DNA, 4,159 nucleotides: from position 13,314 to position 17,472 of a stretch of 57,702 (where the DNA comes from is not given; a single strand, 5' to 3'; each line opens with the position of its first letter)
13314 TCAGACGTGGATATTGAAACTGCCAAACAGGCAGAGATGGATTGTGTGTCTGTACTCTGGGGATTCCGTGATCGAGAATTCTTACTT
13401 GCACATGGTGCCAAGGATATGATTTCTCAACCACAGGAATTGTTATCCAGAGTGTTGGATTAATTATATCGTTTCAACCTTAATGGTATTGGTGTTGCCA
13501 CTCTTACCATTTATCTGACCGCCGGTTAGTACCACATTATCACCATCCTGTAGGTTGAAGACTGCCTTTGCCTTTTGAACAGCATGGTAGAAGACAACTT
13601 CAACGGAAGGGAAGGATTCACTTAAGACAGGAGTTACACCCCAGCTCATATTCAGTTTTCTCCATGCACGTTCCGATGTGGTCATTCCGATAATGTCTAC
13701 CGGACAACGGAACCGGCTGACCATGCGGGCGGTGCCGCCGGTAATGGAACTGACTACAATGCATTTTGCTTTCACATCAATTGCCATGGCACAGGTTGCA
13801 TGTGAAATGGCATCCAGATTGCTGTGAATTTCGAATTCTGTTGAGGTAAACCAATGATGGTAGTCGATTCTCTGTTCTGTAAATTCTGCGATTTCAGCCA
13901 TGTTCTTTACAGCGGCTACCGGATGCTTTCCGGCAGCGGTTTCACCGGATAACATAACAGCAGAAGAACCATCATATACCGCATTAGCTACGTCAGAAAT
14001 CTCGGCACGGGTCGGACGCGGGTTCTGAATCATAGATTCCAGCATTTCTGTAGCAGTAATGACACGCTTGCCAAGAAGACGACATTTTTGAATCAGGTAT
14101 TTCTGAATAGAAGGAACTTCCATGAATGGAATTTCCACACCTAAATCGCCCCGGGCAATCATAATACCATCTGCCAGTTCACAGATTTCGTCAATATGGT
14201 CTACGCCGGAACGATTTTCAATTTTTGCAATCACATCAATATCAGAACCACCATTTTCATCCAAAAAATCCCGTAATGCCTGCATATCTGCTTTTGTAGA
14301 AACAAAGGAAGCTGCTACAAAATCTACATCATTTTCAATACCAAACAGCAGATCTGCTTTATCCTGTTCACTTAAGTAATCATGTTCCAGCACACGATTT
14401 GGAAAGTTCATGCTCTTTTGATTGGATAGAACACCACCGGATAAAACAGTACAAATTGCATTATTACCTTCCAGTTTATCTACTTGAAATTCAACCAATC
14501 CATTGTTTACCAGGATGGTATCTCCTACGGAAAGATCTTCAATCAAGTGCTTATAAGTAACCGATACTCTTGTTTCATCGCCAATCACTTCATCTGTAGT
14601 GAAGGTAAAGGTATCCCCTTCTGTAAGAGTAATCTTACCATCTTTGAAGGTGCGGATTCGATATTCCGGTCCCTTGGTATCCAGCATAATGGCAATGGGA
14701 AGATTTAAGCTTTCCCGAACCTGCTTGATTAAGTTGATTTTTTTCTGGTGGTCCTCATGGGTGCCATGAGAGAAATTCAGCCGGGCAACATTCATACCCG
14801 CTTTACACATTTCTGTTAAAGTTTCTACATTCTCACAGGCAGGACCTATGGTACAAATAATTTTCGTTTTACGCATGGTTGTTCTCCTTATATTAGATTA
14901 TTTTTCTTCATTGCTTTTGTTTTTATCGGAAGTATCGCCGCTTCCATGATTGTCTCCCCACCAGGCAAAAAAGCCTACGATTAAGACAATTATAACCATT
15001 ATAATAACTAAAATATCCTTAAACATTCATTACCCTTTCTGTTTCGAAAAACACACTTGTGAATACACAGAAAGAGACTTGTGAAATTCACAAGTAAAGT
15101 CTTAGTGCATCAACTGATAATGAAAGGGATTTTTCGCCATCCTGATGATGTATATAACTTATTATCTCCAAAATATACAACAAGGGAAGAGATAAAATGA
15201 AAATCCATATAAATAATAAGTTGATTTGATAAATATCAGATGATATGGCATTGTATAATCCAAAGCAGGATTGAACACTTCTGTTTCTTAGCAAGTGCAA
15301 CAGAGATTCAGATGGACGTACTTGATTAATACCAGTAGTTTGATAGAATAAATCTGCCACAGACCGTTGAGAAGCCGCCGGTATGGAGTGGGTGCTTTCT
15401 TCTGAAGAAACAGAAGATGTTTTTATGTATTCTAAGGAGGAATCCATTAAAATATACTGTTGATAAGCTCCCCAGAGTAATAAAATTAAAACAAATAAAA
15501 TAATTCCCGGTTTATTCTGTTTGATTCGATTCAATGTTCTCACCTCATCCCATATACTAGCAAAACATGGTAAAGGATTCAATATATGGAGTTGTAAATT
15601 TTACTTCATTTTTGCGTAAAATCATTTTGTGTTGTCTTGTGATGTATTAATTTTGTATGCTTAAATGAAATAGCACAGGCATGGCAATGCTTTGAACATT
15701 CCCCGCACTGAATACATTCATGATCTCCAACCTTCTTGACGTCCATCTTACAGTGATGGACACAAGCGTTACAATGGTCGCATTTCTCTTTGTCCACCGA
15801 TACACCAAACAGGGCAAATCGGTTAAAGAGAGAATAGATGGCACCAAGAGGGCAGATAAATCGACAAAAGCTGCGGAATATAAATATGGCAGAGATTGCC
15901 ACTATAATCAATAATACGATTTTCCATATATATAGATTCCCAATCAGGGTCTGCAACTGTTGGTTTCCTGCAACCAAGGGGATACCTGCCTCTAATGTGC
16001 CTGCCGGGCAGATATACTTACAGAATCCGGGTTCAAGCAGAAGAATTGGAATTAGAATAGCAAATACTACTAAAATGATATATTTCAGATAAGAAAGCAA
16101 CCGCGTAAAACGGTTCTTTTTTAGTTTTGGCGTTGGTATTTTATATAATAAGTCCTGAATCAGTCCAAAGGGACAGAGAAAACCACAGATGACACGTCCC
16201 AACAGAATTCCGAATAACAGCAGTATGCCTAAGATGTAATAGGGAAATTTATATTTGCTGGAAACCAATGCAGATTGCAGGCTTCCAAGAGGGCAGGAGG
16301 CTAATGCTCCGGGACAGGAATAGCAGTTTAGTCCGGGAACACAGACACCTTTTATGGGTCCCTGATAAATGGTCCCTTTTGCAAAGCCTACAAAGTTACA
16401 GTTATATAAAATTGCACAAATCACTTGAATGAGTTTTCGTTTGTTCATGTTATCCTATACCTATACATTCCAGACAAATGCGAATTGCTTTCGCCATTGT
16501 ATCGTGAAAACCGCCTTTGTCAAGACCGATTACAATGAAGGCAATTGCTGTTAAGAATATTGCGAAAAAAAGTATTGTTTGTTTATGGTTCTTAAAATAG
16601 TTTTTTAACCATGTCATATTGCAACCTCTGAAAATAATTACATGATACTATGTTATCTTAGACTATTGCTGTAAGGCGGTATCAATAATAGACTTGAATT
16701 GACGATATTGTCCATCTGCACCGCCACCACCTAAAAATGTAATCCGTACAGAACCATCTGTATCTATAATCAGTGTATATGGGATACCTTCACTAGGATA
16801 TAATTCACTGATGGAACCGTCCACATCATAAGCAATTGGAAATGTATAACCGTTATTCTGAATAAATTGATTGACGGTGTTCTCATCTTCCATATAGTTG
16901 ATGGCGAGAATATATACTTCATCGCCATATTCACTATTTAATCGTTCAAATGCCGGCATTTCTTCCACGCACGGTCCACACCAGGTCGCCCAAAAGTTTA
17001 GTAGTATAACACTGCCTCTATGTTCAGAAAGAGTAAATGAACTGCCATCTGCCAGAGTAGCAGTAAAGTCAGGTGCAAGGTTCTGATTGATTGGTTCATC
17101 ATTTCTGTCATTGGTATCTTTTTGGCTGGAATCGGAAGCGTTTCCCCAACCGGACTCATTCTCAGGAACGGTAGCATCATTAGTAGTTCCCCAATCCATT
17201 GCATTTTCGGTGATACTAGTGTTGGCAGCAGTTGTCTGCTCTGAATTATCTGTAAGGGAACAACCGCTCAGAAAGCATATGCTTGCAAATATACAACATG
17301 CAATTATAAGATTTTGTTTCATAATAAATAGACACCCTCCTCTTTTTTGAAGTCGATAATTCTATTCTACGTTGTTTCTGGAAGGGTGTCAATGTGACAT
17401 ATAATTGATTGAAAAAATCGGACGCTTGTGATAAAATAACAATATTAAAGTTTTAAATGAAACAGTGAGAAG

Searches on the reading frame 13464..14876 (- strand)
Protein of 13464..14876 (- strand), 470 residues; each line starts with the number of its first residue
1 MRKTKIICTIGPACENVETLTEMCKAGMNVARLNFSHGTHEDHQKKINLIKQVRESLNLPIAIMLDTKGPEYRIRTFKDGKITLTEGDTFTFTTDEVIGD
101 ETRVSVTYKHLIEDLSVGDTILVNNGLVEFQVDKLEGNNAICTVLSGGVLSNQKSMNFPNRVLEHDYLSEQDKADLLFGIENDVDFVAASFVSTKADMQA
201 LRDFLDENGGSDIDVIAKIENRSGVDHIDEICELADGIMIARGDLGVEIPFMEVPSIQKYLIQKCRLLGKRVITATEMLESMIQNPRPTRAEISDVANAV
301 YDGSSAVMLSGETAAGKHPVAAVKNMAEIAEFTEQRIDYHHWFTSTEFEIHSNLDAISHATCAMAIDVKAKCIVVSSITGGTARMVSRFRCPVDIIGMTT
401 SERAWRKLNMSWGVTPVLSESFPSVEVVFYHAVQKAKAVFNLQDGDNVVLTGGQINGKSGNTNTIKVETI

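Call 51: search_protein_families(library=pfam, proteins=[window:13464-14876:-], max_evalue=0.00001)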
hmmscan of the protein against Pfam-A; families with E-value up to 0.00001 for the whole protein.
window:13464-14876:- (470 aa): 2 families
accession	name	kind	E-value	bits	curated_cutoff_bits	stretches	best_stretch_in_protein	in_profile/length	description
PF00224.27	PK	-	1.7e-127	425.5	30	1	1-323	1-328/328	Pyruvate kinase, barrel domain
PF02887.21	PK_C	-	4.1e-33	114.3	28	1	355-467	1-113/114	Pyruvate kinase, alpha/beta domain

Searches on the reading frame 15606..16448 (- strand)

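Call 52: search_protein_families(library=pfam, proteins=[window:15606-16448:-], max_evalue=0.00001)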
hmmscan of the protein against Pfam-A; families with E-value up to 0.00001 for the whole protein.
window:15606-16448:- (280 aa): 1 family
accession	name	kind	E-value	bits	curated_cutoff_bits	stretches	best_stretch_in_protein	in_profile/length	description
PF12801.12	Fer4_5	-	2.9e-21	75.6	22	1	72-111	8-47/48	4Fe-4S binding domain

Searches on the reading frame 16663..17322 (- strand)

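Call 52: search_protein_families(library=pfam, proteins=[window:16663-17322:-], max_evalue=0.00001)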
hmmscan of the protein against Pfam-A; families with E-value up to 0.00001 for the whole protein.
window:16663-17322:- (219 aa): 4 families
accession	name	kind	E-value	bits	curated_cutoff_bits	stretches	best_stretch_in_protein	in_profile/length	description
PF00578.27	AhpC-TSA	-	5.4e-24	84.9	26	1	82-193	4-122/124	AhpC/TSA family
PF08534.16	Redoxin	-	1e-23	84.2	26.6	1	81-199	4-135/148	Redoxin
PF13905.12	Thioredoxin_8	-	9.2e-12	45.6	27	1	103-192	1-94/94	Thioredoxin-like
PF00085.26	Thioredoxin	-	4.8e-09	36.6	23.5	1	104-153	19-68/103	Thioredoxin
